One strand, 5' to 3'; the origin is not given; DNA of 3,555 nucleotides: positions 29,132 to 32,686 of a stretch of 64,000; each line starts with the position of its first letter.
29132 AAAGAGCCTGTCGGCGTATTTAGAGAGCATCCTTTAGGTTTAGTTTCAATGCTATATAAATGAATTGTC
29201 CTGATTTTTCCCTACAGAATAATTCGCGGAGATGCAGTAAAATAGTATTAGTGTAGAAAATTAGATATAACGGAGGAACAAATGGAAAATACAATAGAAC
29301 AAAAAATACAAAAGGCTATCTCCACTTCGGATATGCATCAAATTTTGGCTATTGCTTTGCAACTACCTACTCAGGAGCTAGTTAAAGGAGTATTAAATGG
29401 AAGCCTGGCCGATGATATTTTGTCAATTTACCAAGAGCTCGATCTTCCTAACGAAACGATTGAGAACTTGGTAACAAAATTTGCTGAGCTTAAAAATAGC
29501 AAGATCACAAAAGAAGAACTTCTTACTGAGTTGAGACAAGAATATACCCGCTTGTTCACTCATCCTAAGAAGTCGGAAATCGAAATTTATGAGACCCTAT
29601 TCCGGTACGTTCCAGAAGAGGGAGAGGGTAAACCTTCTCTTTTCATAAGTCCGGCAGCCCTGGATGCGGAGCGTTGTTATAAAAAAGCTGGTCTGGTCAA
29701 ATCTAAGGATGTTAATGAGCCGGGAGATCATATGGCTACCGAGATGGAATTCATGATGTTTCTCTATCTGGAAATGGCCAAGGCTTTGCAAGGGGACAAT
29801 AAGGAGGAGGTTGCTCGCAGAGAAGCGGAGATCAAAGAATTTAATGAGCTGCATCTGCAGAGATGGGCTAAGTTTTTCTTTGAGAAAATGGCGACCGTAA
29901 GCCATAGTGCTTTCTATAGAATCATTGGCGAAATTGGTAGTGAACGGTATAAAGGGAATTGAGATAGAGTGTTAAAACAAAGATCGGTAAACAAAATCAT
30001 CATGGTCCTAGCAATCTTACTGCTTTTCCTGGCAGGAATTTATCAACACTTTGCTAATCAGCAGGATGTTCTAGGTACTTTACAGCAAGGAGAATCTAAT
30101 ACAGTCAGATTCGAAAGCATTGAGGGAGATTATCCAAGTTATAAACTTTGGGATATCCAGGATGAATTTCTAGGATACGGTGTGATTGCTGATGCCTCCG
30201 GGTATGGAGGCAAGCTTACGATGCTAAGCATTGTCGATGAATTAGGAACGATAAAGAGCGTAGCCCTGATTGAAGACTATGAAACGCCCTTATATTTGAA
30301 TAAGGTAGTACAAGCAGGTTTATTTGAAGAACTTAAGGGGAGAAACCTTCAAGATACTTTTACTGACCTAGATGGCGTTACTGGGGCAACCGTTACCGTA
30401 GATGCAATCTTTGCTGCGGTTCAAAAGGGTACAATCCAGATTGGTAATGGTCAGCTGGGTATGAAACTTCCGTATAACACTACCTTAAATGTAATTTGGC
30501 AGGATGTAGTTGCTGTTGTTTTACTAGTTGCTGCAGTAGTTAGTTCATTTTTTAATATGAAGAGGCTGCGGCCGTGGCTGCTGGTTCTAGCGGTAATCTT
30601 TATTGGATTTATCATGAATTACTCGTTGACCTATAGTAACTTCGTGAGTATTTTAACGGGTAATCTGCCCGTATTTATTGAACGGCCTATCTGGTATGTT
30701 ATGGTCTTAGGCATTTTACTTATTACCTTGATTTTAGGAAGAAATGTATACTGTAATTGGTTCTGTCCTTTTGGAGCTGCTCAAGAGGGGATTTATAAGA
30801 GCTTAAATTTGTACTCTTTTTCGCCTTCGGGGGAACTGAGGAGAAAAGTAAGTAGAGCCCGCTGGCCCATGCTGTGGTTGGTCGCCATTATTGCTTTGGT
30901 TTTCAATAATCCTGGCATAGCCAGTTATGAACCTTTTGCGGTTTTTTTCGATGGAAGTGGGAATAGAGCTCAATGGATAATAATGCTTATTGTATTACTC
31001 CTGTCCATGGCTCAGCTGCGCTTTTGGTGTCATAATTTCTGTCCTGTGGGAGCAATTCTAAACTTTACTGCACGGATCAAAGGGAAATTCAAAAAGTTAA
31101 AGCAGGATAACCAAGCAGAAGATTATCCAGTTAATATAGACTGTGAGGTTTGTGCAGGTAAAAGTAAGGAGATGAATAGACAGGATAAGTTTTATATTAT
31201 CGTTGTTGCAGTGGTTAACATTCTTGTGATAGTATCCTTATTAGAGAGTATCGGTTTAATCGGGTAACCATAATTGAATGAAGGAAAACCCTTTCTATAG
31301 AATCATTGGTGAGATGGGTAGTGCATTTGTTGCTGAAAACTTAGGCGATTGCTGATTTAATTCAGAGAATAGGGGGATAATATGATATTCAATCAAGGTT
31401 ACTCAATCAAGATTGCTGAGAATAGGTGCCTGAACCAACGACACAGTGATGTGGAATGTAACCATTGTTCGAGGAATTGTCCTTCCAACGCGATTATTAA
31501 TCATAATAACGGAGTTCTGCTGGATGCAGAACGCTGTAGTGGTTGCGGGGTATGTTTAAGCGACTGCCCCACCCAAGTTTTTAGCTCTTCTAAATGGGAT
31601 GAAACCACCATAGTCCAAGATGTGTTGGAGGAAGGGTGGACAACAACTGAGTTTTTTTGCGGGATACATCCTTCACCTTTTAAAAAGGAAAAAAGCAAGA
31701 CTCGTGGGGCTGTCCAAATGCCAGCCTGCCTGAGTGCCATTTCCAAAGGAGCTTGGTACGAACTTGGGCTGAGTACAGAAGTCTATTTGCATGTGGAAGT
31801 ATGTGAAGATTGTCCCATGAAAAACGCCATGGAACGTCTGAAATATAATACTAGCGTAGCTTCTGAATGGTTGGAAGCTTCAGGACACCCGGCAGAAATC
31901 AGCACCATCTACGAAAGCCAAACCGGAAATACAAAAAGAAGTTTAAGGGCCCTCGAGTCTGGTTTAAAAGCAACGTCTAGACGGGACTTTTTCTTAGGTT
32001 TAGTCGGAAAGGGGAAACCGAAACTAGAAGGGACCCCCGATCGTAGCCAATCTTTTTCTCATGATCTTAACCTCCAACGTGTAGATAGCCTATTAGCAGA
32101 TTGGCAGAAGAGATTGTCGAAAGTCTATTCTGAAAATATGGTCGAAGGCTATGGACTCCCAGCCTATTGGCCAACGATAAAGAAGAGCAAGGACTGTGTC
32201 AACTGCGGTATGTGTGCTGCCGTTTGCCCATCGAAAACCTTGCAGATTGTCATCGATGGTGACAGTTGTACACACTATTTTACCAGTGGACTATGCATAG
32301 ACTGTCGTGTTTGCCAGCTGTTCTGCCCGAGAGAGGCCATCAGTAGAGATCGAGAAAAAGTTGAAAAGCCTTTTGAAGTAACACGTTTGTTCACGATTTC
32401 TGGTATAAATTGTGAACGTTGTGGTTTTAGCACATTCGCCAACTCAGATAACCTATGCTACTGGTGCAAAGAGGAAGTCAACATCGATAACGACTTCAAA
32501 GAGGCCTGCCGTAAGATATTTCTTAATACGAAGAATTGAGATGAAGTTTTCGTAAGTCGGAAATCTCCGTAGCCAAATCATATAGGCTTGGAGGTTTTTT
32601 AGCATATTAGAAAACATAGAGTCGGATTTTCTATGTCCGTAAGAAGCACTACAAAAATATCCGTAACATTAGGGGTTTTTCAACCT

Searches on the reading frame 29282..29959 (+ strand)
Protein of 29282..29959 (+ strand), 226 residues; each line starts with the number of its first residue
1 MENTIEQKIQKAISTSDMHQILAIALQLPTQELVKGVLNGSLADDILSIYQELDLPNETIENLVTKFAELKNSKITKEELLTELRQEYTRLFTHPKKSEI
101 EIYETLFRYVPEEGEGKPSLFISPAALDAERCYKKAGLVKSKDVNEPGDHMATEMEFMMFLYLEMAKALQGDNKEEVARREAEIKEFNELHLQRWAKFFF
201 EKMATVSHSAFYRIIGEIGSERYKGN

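Call 60: search_protein_families(library=pfam, proteins=[window:29282-29959:+], max_evalue=0.001)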
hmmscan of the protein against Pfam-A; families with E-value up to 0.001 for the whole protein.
window:29282-29959:+ (226 aa): 2 families
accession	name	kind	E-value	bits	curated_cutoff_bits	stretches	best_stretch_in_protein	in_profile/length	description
PF02613.20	Nitrate_red_del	-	2.5e-19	70.1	22.2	1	67-200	19-135/136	Nitrate reductase delta subunit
PF12174.13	RST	-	0.00045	20.5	22.7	0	55-86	20-51/67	RCD1-SRO-TAF4 (RST) plant domain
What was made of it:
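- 29282..29962 (+): The only TorD/NarJ-family chaperone gene detected among the ORFs scanned in the window; presumably shared by the three modules. Pfam Nitrate_red_del 2.5e-19 (call 60).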

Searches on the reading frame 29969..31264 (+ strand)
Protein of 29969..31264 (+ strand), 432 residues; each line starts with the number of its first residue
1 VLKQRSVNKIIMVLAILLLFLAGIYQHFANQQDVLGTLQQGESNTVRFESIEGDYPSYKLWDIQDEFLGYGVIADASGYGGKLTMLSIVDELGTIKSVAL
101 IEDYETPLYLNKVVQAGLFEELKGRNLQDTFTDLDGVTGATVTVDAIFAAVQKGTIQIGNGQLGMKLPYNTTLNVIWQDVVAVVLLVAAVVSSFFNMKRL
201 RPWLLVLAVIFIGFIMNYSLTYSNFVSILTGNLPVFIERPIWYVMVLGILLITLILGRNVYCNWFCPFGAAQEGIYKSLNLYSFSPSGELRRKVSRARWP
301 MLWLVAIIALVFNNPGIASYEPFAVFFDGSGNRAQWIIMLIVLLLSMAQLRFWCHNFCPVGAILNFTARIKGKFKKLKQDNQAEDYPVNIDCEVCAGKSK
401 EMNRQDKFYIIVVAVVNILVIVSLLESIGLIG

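Call 60: search_protein_families(library=pfam, proteins=[window:29969-31264:+], max_evalue=0.001)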
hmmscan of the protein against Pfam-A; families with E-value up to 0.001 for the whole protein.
window:29969-31264:+ (432 aa): 2 families
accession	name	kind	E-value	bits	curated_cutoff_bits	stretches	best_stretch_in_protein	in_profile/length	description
PF12801.12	Fer4_5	-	3.2e-19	69.1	22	2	240-277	3-39/48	4Fe-4S binding domain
PF04205.19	FMN_bind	-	6.7e-10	39.9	22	1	78-153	1-74/77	FMN-binding domain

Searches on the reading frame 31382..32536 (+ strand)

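Call 60: search_protein_families(library=pfam, proteins=[window:31382-32536:+], max_evalue=0.001)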
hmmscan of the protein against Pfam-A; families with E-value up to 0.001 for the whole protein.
window:31382-32536:+ (385 aa): 11 families
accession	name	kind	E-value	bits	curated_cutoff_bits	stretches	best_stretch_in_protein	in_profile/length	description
PF12838.12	Fer4_7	-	1.1e-12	48.6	27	2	25-66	4-52/52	4Fe-4S dicluster domain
PF00037.32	Fer4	-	1.9e-12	46.8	21.1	2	47-66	3-22/24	4Fe-4S binding domain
PF13484.11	Fer4_16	-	3.2e-12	47.5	30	0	51-80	1-32/66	4Fe-4S double cluster binding domain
PF13187.11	Fer4_9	-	6.2e-09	36.2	27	2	25-65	4-50/52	4Fe-4S dicluster domain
PF14697.11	Fer4_21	-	6.9e-09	36.2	35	2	269-320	5-57/59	4Fe-4S dicluster domain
PF25160.1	LdpA_Fe-S-bd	-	9.9e-09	35.3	27.6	1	26-68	5-44/49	LdpA Fe-S cluster-binding domain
PF13237.11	Fer4_10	-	1.2e-08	35.2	25.5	2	24-63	10-53/53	4Fe-4S dicluster domain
PF12837.12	Fer4_6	-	2.3e-07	30.9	25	0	48-67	5-24/24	4Fe-4S binding domain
PF12797.12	Fer4_2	-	1.5e-06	28.2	24.5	1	45-64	3-22/22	4Fe-4S binding domain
PF13183.11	Fer4_8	-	1.9e-06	28.7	27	0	267-284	49-66/68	4Fe-4S dicluster domain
PF13534.11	Fer4_17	-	0.00021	22.2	22.2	0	267-284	41-58/61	4Fe-4S dicluster domain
